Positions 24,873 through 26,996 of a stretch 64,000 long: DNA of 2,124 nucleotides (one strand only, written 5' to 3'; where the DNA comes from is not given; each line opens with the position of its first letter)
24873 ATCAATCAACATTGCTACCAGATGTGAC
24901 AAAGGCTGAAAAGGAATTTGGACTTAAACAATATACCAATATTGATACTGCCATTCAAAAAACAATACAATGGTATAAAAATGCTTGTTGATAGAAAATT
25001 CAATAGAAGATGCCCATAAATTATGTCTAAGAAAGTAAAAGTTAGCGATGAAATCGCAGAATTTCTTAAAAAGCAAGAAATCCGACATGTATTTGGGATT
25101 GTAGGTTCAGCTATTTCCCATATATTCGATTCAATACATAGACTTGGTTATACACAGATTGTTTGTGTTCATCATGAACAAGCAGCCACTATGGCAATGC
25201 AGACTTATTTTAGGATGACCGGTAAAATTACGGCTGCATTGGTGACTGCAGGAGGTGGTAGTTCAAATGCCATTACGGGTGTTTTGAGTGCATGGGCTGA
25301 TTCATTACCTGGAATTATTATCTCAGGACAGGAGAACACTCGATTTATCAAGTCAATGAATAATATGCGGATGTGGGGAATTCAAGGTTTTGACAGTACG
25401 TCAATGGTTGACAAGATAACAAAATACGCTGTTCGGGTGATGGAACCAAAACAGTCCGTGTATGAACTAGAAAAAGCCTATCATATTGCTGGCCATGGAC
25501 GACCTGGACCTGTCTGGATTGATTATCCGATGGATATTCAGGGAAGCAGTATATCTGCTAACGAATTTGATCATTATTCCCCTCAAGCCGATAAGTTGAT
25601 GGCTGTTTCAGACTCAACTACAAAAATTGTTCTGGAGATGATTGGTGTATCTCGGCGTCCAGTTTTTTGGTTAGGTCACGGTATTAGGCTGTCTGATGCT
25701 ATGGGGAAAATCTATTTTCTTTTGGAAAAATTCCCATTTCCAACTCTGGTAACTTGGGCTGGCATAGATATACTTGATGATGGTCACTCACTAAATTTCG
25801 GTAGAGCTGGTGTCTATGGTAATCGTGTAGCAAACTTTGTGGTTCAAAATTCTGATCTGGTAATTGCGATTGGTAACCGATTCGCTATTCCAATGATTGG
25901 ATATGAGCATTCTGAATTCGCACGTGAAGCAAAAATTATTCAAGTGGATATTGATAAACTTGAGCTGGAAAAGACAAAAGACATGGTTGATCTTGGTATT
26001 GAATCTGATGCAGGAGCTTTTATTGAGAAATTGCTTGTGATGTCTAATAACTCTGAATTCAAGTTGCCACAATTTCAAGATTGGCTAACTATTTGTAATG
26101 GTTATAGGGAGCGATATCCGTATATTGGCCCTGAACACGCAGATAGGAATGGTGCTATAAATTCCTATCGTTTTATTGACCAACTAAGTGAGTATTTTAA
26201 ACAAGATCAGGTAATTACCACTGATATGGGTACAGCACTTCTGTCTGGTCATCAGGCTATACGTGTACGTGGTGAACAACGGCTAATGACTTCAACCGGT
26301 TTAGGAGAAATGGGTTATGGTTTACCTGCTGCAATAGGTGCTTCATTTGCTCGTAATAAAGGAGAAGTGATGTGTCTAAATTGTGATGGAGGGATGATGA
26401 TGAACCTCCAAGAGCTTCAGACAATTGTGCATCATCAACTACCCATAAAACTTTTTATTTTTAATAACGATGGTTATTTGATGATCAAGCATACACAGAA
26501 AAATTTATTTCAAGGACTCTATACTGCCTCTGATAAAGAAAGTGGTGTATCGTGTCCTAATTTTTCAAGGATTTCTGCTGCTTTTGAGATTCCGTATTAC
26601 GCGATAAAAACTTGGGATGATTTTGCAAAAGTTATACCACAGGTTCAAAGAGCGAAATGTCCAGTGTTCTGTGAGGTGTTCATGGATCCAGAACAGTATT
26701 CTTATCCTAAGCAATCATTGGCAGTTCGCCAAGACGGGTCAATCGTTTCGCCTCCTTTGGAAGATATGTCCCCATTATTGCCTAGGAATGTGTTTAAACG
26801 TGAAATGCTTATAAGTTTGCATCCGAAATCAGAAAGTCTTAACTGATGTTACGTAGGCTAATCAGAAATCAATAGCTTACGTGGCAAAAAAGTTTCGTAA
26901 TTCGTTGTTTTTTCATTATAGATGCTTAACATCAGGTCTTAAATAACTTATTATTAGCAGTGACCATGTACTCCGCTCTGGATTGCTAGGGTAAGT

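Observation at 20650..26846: Five-gene operon coupling a 3,6-dideoxyhexose E1 dehydrase to a DmpF/DmpG-type dehydrogenase-aldolase pair, an SDR and a YerE-like ThDP enzyme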

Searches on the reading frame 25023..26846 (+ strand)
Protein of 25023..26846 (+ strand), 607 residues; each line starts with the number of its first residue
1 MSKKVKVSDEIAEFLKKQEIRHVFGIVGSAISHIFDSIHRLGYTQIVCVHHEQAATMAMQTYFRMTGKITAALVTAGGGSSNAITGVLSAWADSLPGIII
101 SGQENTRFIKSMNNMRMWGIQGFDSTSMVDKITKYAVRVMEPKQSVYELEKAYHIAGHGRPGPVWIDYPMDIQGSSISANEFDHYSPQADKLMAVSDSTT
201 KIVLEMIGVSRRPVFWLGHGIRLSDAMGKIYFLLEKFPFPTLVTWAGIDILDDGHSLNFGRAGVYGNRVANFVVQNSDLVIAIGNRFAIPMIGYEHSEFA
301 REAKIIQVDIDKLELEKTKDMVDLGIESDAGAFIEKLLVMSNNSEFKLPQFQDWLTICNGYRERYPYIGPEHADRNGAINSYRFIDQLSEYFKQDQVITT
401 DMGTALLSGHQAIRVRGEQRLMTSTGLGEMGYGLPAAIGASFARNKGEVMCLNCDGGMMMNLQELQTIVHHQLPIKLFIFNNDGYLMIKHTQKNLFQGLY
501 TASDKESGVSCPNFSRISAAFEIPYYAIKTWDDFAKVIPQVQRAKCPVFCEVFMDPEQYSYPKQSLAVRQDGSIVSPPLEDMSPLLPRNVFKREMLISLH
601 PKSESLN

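Call 3: search_protein_families(library=pfam, proteins=[window:25023-26846:+])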
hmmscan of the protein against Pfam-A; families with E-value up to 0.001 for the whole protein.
window:25023-26846:+ (607 aa): 3 families
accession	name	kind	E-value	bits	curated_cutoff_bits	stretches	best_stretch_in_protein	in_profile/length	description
PF02775.26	TPP_enzyme_C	-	1.6e-32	112.8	21.9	1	401-552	1-151/151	Thiamine pyrophosphate enzyme, C-terminal TPP binding domain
PF00205.28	TPP_enzyme_M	-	6.6e-28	97.6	30.4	1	203-337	4-137/137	Thiamine pyrophosphate enzyme, central domain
PF02776.23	TPP_enzyme_N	-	1.2e-26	93.2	26.8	1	6-117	2-107/119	Thiamine pyrophosphate enzyme, N-terminal TPP binding domain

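Call 4: search_protein_families(library=ncbifam, proteins=[window:25023-26846:+])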
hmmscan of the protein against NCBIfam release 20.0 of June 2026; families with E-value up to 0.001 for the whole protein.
window:25023-26846:+ (607 aa): 53 families (the best 25 are shown)
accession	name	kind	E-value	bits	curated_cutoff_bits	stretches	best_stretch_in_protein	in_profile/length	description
TIGR00118.1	acolac_lg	equivalog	3.1e-104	349.5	538.35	1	9-565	5-545/557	biosynthetic-type acetolactate synthase large subunit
NF006524.0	PRK08978.1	equivalog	1.6e-100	337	738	1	9-562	5-532/548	acetolactate synthase 2 catalytic subunit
NF006016.1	PRK08155.1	equivalog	9.2e-95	318.1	870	1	9-562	7-540/554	acetolactate synthase large subunit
NF005651.0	PRK07418.1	subfamily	9.5e-94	314.7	942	1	8-563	22-568/617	acetolactate synthase large subunit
NF006319.0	PRK08527.1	equivalog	2.4e-90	303.6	905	1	3-555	2-539/565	acetolactate synthase large subunit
NF004710.0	PRK06048.1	equivalog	2.9e-90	303.3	976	1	2-562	5-545/561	acetolactate synthase large subunit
NF004919.0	PRK06276.1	equivalog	9.3e-87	291.7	866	1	8-558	4-542/582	acetolactate synthase large subunit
NF005860.0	PRK07789.1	equivalog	5.8e-83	279.2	881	1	3-555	32-579/615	acetolactate synthase large subunit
NF005824.0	PRK07710.1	equivalog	3.6e-82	276.5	976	1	5-562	17-556/573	acetolactate synthase large subunit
NF005058.0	PRK06466.1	equivalog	2.2e-79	267.5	951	1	9-564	8-557/574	acetolactate synthase 3 large subunit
NF006581.0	PRK09107.1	equivalog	4.5e-79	266.3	974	1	8-562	14-561/595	acetolactate synthase 3 large subunit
NF005228.0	PRK06725.1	equivalog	5.1e-79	266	991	1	4-562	15-553/571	acetolactate synthase large subunit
NF005584.0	PRK07282.1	equivalog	9.4e-79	265.4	970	1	7-557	12-543/566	acetolactate synthase large subunit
NF005409.0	PRK06965.1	equivalog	3e-73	247.2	1035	1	11-562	27-569/587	acetolactate synthase 3 catalytic subunit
NF006525.0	PRK08979.1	equivalog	8.8e-73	245.6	1084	1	8-564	7-555/572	acetolactate synthase 3 large subunit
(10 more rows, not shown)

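Call 10: find_homologous_proteins(query=window:25023-26843:+, max_evalue=1e-30)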
Query window:25023-26843:+ (607 aa): 7953 proteins with E <= 1e-30 among 8000 candidates; the best 120 are listed.
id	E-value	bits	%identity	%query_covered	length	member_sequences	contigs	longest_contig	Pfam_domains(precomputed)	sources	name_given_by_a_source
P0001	0.0e+0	1167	83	100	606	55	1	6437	PF02775.27,PF02776.24,PF00205.29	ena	-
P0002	0.0e+0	1111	78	99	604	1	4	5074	PF02775.27,PF02776.24,PF00205.29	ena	-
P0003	0.0e+0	1111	78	99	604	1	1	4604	PF02775.27,PF02776.24,PF00205.29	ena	-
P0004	0.0e+0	1107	78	99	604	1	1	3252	PF02775.27,PF02776.24,PF00205.29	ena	-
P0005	0.0e+0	1065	75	100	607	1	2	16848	PF02775.27,PF02776.24,PF00205.29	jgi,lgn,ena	-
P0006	0.0e+0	1060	75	100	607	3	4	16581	PF02775.27,PF02776.24,PF00205.29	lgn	-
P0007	0.0e+0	1060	75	100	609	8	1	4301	PF02775.27,PF02776.24,PF00205.29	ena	-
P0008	0.0e+0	1055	74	100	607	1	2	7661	PF02775.27,PF02776.24,PF00205.29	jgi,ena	-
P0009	0.0e+0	1044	75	100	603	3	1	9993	PF02775.27,PF02776.24,PF00205.29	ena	-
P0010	0.0e+0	1042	73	100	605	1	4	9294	PF02775.27,PF02776.24,PF00205.29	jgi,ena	jgi:acetolactate synthase I/II/III large subunit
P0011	0.0e+0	1035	72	100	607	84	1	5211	PF02775.27,PF02776.24,PF00205.29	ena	-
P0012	0.0e+0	1032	72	100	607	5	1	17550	PF02775.27,PF02776.24,PF00205.29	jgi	-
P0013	0.0e+0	1032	72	100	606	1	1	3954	PF02775.27,PF02776.24,PF00205.29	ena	-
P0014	0.0e+0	1029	72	100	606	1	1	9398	PF02775.27,PF02776.24,PF00205.29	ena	-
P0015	0.0e+0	1028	72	100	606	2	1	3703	PF02775.27,PF02776.24,PF00205.29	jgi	-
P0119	6.8e-251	852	60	99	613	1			PF02775.27,PF02776.24,PF00205.29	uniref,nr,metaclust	uniref:IlvB n=1 Tax=Spirochaeta aurantia TaxID=147 RepID=Q0PHX7_SPIAU|nr:IlvB [Spirochaeta aurantia]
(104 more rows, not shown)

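Call 13: find_related_loci(query=A1, collection=genome_contigs, flank=10000)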
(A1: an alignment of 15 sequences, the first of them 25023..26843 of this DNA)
Query A1 (607 aa) in genome_contigs; peptide patterns used: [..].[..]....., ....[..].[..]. (x = any residue, [..] = any of these).
183 stretches matched a pattern; 163 encode a relative of the query (tblastn E <= 1e-3); the best 80 are kept; 80 distinct loci.
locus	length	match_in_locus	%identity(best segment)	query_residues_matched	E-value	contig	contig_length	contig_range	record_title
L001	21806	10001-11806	69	5-603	0e+0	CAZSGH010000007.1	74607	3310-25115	MAG TPA_asm: uncultured Francisella sp. isolate ERP113451_co2_71 genome assembly, contig: NODE_102_length_74607_cov_31.1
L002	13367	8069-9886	65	1-606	0e+0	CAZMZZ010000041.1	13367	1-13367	MAG TPA_asm: uncultured Gammaproteobacteria bacterium isolate SRP077602_co3_848 genome assembly, contig: NODE_6968_lengt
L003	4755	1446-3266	65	1-607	0e+0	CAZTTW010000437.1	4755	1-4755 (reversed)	MAG TPA_asm: uncultured Myxococcales bacterium isolate binchicken_co50_413 genome assembly, contig: NODE_27323_length_47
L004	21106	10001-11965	59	1-606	0e+0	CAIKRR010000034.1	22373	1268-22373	MAG: uncultured proteobacterium isolate Umea2p1_bin-0937 genome assembly, contig: bin-0937:34/98, whole genome shotgun s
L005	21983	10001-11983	58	1-606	0e+0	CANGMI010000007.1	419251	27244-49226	MAG: Proteobacteria bacterium isolate Jr-7aug17-123 genome assembly, contig: Jr-7aug17-C13, whole genome shotgun sequenc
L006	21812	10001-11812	62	4-606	0e+0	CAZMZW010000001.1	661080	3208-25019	MAG TPA_asm: uncultured Anaerolineaceae bacterium isolate SRP302447_co4_525 genome assembly, contig: NODE_17_length_6610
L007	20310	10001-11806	60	1-606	0e+0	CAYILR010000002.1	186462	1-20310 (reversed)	MAG TPA_asm: uncultured Bacteriovoracaceae bacterium isolate ERP119705_co22_306 genome assembly, contig: NODE_18_length_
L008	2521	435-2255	61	2-606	0e+0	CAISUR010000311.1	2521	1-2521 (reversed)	MAG: uncultured Bacteroidetes bacterium isolate Umea_bin-03168 genome assembly, contig: bin-03168:311/632, whole genome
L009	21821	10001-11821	58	2-606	0e+0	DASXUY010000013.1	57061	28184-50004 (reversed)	MAG TPA_asm: Capsulimonadaceae bacterium isolate SMAG_U4730 k141_267190, whole genome shotgun sequence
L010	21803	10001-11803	60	6-606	0e+0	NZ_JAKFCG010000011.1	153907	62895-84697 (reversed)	MAG: Sphingomonas sp. isolate LC015 contig-124_52, whole genome shotgun sequence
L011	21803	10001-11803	57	5-606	0e+0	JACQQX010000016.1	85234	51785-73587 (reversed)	MAG: Candidatus Omnitrophota bacterium isolate NC_groundwater_1344_Ag_S-0.2um_52_44 S_p2_S4_coassembly_k141_589069, whol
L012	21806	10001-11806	60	5-607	0e+0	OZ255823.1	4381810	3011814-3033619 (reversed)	MAG: Capsulimonadaceae bacterium isolate 0e0e4994-cba3-4c6d-b89d-4184e066f449 genome assembly, chromosome: 1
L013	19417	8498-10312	58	4-607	0e+0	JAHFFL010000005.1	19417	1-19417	MAG: Candidatus Omnitrophota bacterium isolate nzgw291 NODE_3799_length_19418_cov_3.527129, whole genome shotgun sequenc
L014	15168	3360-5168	58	5-606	0e+0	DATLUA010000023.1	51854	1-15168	MAG TPA_asm: Elusimicrobiota bacterium isolate SMAG_U13971 k141_929750, whole genome shotgun sequence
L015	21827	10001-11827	58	1-606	0e+0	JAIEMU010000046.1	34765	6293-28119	MAG: Sphingobacteriaceae bacterium isolate co.spades.CONCOCT.2.5kb_130 c_000000000009, whole genome shotgun sequence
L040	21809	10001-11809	57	4-606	0e+0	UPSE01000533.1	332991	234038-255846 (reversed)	Pseudomonas sp. 286 isolate p9.H9 genome assembly, contig: 533, whole genome shotgun sequence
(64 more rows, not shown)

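Call 20: search_protein_families(library=pfam, proteins=[L005:69-1004:-, L001:12743-14068:+, L015:4887-5960:+, L015:6014-7048:+, L015:2402-4882:+, L001:11821-12756:+, L009:17537-18172:+, L001:48-1010:+, L009:16354-17355:+, L002:9975-10769:+])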
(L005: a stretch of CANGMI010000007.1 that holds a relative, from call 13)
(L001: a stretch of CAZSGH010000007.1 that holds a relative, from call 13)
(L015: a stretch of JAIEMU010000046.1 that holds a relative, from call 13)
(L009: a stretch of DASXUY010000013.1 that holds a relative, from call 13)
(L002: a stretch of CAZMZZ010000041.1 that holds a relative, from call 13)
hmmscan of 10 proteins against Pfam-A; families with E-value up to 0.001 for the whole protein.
L005:69-1004:- (311 aa): 1 family
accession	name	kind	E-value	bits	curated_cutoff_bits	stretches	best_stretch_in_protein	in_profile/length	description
PF00535.33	Glycos_transf_2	-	1e-22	81.3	23.3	1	7-170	1-167/168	Glycosyl transferase family 2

L001:12743-14068:+ (441 aa): 0 families

L015:4887-5960:+ (357 aa): 2 families
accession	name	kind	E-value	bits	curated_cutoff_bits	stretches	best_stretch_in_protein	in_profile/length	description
PF02706.20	Wzz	-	3.8e-05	24.4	25.5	1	25-70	9-54/91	Chain length determinant protein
PF13807.11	GNVR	-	0.00011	22.5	27.7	0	286-348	19-81/82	G-rich domain on putative tyrosine kinase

L015:6014-7048:+ (344 aa): 4 families
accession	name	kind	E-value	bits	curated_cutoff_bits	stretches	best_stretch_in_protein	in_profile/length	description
PF00970.30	FAD_binding_6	-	2e-17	63.8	21.1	1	6-102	2-98/99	Oxidoreductase FAD-binding domain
PF00111.32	Fer2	-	6.6e-12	45.6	21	1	266-335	5-76/77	2Fe-2S iron-sulfur cluster binding domain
PF00175.26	NAD_binding_1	-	2.8e-11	44.5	22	1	117-222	4-105/109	Oxidoreductase NAD-binding domain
PF08030.17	NAD_binding_6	-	0.00062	20.3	22.2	0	111-180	3-79/156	Ferric reductase NAD binding domain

L015:2402-4882:+ (826 aa): 3 families
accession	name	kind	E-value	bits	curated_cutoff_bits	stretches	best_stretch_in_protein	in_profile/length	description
PF10531.15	SLBB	-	2.1e-50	168.8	27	4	488-535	1-47/55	SLBB domain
PF22461.2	SLBB_2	-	3.1e-38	130.2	27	3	488-575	2-79/79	SLBB domain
PF02563.21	Poly_export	-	2.7e-15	56.8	28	1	147-212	3-66/77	Polysaccharide biosynthesis/export protein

L001:11821-12756:+ (311 aa): 2 families
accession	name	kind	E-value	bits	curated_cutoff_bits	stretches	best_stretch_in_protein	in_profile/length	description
PF01370.27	Epimerase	-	1.4e-15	57.9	20.9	1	3-226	1-227/240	NAD dependent epimerase/dehydratase family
PF16363.11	GDP_Man_Dehyd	-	2.5e-07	30.9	27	1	103-230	117-243/332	GDP-mannose 4,6 dehydratase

L009:17537-18172:+ (211 aa): 2 families
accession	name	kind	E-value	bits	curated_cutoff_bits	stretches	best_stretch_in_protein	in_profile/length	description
PF00132.30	Hexapep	-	1.1e-13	50.7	27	1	146-180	2-36/36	Bacterial transferase hexapeptide (six repeats)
PF14602.12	Hexapep_2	-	1.8e-05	24.8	27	1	145-180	1-34/34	Hexapeptide repeat of succinyl-transferase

L001:48-1010:+ (320 aa): 3 families
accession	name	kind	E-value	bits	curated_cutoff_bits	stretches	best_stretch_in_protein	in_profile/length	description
PF00175.26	NAD_binding_1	-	2.7e-17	63.8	22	1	205-298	1-108/109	Oxidoreductase NAD-binding domain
PF00970.30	FAD_binding_6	-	4.8e-16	59.4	21.1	1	103-194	2-97/99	Oxidoreductase FAD-binding domain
PF00111.32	Fer2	-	7e-12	45.6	21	1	9-76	6-73/77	2Fe-2S iron-sulfur cluster binding domain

L009:16354-17355:+ (333 aa): 2 families
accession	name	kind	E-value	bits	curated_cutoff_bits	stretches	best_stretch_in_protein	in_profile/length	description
PF00535.33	Glycos_transf_2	-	3.7e-17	63.2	23.3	1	9-116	1-102/168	Glycosyl transferase family 2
PF13641.12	Glyco_tranf_2_3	-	1.9e-05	25.2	27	1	5-115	1-109/230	Glycosyltransferase like family 2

L002:9975-10769:+ (264 aa): 3 families
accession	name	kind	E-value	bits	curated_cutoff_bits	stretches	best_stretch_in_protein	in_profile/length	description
PF00456.26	Transketolase_N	-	1.4e-32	113.5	22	1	17-250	9-267/334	Transketolase, thiamine diphosphate binding domain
PF13292.11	DXP_synthase_N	-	5.3e-09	36.2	21.2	1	24-169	33-171/274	1-deoxy-D-xylulose-5-phosphate synthase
PF00676.26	E1_dh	-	8.5e-05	22.1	22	1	107-211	100-203/300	Dehydrogenase E1 component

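Call 24: search_solved_structures(query=window:25023-26843:+, max_evalue=1e-20)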
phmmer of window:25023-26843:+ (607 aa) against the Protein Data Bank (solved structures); distinct sequences matched with E-value up to 1e-20: 72 (the best 60 are shown).
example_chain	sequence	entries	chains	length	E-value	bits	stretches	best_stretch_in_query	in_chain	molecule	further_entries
8rph_A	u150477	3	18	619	1.2e-228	763.6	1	3-606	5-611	Thiamine pyrophosphate-binding protein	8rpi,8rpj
5ahk_A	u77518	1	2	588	2.5e-77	263.8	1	4-563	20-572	ACETOLACTATE SYNTHASE II, LARGE SUBUNIT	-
6lpi_A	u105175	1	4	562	8.2e-72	245.6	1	8-563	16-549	Acetolactate synthase isozyme 1 large subunit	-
7u25_A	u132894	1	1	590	7.3e-57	196.3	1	6-557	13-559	Acetolactate synthase, chloroplastic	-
3e9y_A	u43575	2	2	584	7.9e-57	196.2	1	6-557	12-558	Acetolactate synthase, chloroplastic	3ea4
7tzz_A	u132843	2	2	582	9.9e-57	195.8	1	6-557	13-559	Acetolactate synthase, chloroplastic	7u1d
7stq_A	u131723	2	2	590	1.6e-56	195.1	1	6-557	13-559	Acetolactate synthase, chloroplastic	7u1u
6u9h_A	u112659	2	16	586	2.1e-56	194.7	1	6-557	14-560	Acetolactate synthase, chloroplastic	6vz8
1ybh_A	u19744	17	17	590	2.2e-56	194.7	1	6-557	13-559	Acetolactate synthase, chloroplast | Acetolactate synthase | Acetolactate synthase, chloroplastic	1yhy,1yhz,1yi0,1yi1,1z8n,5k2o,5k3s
8et5_A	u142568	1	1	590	2.2e-56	194.7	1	6-557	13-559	Acetolactate synthase, chloroplastic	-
1jsc_A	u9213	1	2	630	3.8e-55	190.6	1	13-557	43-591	ACETOHYDROXY-ACID SYNTHASE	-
6u9d_A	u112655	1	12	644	4.1e-55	190.5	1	13-557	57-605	Acetolactate synthase catalytic subunit, mitochondrial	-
1n0h_A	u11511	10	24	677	4.9e-55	190.2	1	13-557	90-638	Acetolactate synthase | Acetolactate synthase, mitochondrial | Acetolactate synthase catalytic subunit, mitochondrial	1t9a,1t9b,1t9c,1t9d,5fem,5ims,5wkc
7egv_A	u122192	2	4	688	1.6e-54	188.5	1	12-557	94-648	Acetolactate synthase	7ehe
6dek_A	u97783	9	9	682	1.1e-52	182.5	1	13-556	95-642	Acetolactate synthase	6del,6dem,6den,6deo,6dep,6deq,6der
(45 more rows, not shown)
